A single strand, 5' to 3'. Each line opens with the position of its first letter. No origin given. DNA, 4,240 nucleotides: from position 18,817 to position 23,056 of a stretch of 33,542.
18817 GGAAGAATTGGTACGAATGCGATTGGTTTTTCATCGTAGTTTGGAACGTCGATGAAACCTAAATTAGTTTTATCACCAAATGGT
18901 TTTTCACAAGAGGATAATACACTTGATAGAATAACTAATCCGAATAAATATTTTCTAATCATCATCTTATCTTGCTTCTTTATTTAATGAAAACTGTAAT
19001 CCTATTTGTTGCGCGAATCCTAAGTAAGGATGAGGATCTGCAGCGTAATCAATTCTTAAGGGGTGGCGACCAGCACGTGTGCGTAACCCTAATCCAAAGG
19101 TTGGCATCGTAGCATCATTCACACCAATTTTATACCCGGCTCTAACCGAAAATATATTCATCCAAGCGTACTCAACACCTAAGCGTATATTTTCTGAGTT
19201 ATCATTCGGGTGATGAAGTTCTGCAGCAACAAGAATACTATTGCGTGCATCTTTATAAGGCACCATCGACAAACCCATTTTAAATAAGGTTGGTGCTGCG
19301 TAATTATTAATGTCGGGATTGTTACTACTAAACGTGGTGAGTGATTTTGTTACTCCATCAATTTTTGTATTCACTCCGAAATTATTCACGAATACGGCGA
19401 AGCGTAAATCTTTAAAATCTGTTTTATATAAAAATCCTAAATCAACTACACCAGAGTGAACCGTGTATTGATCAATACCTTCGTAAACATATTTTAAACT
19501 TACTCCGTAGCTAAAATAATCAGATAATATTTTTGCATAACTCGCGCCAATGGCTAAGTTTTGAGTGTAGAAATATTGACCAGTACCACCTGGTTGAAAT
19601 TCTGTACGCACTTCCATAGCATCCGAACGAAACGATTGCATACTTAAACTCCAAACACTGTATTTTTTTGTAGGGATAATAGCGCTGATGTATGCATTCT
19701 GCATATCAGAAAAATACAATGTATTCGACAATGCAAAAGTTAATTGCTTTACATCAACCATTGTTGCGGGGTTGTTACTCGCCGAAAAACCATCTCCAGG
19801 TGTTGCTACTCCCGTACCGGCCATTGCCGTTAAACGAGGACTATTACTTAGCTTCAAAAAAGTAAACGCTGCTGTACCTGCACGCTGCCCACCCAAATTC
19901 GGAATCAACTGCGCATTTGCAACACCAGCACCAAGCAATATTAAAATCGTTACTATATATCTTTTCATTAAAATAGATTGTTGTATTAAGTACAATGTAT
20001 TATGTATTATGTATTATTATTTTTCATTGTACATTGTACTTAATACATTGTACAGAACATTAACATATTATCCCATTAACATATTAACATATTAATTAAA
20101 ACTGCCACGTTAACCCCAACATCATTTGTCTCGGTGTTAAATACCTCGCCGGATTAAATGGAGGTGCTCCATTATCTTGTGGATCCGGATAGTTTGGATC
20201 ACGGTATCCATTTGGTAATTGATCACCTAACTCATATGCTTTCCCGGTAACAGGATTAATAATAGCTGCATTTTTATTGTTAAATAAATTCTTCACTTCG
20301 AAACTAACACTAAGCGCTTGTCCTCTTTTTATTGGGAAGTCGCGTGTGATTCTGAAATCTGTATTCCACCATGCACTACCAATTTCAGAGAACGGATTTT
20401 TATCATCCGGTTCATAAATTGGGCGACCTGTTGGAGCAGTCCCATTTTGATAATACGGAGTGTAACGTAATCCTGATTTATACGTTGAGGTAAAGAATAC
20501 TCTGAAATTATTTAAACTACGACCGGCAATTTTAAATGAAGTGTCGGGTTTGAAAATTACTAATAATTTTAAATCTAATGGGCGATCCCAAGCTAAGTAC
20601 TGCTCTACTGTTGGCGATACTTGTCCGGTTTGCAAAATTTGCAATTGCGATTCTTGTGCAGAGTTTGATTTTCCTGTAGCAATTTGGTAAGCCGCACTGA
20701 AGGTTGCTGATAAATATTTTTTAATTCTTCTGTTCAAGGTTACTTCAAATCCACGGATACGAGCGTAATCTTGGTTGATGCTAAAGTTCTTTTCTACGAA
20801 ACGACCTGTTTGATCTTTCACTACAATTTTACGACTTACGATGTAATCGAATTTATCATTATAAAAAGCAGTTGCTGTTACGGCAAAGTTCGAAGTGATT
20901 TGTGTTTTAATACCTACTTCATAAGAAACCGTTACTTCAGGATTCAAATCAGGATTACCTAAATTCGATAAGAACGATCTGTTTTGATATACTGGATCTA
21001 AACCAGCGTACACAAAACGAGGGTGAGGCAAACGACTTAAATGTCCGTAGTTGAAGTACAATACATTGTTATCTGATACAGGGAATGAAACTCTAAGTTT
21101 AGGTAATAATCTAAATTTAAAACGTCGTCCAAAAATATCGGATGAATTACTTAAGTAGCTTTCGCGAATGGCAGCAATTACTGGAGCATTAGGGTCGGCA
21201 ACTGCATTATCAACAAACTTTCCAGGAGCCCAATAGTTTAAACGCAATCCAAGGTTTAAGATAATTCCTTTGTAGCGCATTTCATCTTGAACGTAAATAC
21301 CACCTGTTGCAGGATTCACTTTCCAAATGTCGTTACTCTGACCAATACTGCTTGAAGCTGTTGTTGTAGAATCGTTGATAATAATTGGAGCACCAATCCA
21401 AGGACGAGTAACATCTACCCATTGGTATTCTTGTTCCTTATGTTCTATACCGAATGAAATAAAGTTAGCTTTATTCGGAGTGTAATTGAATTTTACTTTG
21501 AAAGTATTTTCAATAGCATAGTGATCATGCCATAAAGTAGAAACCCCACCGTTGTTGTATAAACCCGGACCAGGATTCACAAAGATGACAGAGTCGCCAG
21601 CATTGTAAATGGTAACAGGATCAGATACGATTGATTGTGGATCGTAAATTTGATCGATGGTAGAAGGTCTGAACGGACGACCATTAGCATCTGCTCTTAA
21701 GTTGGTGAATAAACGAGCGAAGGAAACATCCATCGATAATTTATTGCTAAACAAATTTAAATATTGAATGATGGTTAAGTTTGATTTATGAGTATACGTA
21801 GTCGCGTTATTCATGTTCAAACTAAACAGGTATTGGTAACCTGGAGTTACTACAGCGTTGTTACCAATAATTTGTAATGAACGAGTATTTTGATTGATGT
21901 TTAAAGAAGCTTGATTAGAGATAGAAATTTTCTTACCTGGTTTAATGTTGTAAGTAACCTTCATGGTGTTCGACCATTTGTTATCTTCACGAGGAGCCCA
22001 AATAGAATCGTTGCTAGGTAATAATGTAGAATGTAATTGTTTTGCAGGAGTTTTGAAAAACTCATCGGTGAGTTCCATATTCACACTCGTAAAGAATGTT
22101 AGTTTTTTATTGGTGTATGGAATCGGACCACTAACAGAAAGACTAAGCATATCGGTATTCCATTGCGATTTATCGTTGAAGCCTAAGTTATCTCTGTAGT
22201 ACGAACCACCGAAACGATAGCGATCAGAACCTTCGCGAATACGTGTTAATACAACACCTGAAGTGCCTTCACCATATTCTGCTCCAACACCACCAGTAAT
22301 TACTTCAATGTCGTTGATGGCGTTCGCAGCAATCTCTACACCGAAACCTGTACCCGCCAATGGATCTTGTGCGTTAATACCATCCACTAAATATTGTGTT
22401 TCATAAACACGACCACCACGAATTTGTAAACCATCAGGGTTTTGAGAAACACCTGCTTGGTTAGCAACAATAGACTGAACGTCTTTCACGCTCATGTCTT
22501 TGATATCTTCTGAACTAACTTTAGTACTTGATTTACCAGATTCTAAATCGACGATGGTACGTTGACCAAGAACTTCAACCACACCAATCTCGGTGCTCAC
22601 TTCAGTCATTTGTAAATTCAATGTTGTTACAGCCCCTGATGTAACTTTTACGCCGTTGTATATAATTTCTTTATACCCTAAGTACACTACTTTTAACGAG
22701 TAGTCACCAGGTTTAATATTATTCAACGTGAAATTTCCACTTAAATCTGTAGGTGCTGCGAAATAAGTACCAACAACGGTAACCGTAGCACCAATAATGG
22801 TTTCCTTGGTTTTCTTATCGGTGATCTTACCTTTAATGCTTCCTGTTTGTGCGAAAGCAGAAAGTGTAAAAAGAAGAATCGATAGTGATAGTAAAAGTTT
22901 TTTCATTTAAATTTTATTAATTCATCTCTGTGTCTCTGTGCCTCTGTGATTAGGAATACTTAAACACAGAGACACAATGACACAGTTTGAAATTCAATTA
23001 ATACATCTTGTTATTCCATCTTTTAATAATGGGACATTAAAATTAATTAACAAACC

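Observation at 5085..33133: Phase-locked degenerate 7- or 8-nt tandem word arrays occupy most housekeeping intergenic spacers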

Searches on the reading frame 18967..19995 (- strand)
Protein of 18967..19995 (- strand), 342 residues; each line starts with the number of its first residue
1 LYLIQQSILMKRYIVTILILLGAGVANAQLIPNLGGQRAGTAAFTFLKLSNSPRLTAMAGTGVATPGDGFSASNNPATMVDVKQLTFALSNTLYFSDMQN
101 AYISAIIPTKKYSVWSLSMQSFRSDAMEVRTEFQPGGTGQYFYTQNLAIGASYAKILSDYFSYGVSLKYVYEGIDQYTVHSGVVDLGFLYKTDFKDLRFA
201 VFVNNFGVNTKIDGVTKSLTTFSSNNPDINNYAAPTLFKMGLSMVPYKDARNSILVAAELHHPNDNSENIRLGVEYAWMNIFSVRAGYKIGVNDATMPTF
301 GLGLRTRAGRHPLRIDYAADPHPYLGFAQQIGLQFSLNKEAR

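Call 12: search_protein_families(library=pfam, proteins=[window:18967-19995:-])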
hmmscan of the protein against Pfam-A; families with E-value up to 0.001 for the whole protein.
window:18967-19995:- (342 aa): 2 families
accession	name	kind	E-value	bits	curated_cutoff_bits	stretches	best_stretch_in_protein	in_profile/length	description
PF19572.5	PorV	-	7.3e-08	32.7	27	1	37-172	6-144/243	Type IX secretion system protein PorV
PF13505.12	OMP_b-brl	-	0.00089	19.9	28.7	0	264-335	40-111/175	Outer membrane protein beta-barrel domain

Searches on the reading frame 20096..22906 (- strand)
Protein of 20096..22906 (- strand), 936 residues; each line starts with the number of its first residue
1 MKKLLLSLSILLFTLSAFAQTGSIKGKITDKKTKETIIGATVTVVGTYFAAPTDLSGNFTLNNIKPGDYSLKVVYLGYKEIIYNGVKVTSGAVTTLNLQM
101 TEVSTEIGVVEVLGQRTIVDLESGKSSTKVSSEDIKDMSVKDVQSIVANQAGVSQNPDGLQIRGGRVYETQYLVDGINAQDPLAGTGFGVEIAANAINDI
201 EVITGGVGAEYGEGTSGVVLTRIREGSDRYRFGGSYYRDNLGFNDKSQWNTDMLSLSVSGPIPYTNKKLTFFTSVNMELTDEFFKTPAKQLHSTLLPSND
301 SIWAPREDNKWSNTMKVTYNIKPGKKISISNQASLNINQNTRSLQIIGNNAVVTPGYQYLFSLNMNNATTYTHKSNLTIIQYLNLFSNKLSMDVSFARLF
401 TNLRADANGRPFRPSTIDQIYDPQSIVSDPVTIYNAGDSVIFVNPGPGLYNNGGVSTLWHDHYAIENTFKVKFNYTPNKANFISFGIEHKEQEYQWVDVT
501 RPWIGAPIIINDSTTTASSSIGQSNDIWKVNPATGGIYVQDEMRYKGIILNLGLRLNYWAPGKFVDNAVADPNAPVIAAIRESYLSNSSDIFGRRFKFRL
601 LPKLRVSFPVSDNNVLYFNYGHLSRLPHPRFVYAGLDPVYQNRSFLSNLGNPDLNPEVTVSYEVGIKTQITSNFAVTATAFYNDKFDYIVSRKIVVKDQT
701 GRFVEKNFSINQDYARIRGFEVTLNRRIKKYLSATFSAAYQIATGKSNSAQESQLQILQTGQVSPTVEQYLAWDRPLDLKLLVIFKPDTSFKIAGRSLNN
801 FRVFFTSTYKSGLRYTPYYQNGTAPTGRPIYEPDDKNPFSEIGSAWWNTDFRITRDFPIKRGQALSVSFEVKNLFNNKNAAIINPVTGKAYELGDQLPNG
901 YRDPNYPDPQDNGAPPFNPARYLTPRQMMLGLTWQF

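Call 12: search_protein_families(library=pfam, proteins=[window:20096-22906:-])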
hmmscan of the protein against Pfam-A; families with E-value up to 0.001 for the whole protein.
window:20096-22906:- (936 aa): 5 families
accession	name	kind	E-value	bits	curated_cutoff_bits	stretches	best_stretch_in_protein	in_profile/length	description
PF13620.12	CarboxypepD_reg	-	5.4e-16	59.2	32.3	1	23-101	1-82/82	Carboxypeptidase regulatory-like domain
PF13715.12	CarbopepD_reg_2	-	4.5e-15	55.9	32.2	1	24-111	1-87/88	CarboxypepD_reg-like domain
PF07715.20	Plug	-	5.4e-11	43.4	23.9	1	123-218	5-106/107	TonB-dependent Receptor Plug Domain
PF14686.12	fn3_3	-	1e-05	25.6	24.4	1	46-96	24-75/75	Polysaccharide lyase family 4, domain II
PF09430.16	EMC7_beta-sandw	-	0.00089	19.9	26.6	0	34-79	4-51/122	ER membrane protein complex subunit 7, beta-sandwich domain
